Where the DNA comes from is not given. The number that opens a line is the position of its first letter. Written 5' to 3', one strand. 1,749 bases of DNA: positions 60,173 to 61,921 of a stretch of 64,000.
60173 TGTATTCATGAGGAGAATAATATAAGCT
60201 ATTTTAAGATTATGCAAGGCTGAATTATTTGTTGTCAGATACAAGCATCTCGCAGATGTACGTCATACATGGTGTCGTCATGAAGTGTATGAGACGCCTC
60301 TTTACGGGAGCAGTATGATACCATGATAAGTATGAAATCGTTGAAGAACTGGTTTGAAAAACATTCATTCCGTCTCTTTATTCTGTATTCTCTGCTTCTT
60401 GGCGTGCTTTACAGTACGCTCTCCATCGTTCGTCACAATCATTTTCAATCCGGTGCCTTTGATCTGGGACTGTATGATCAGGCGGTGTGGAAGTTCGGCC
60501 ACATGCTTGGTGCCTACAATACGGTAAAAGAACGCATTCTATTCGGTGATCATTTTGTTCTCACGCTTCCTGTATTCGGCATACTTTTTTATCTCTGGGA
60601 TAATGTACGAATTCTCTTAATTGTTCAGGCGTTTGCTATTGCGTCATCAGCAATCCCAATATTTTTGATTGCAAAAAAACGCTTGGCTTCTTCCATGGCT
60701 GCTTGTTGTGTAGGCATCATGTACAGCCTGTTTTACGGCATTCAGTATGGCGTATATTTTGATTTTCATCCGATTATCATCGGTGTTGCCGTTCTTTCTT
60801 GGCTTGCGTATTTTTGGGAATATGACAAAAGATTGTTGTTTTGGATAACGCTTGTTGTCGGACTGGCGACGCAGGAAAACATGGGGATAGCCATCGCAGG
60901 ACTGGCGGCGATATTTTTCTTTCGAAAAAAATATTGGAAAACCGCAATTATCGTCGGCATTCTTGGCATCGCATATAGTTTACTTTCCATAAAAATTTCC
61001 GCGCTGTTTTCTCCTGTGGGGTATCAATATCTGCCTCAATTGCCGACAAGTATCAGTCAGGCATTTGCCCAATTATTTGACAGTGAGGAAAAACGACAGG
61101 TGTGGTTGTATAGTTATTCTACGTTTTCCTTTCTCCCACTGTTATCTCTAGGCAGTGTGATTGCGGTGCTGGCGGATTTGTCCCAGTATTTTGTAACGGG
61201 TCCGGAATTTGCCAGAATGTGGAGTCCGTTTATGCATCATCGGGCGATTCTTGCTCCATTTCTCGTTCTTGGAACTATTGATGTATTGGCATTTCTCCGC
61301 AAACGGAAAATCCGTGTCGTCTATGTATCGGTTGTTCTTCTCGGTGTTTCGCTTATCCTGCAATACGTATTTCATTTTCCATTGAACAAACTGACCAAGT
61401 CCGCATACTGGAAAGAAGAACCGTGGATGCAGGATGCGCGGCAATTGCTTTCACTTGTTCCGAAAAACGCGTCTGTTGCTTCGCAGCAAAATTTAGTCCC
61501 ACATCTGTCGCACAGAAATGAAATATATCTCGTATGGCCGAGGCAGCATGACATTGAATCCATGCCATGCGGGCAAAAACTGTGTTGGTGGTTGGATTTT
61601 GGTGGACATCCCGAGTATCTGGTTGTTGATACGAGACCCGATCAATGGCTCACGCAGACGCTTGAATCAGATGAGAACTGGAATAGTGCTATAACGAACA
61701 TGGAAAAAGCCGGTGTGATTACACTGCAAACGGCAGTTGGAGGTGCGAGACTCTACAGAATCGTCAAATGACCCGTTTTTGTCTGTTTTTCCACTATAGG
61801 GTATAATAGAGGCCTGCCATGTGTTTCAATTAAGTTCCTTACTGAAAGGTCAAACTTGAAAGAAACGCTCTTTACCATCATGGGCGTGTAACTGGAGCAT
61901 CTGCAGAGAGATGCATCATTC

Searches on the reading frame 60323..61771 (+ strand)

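Call 54: search_protein_families(library=pfam, proteins=[window:60323-61771:+], max_evalue=0.001)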
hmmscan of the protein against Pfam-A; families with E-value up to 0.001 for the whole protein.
window:60323-61771:+ (482 aa): 1 family
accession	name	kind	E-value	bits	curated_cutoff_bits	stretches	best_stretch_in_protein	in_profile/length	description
PF09852.15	DUF2079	-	2.6e-40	139.3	28.2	1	37-405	1-402/459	Predicted membrane protein (DUF2079)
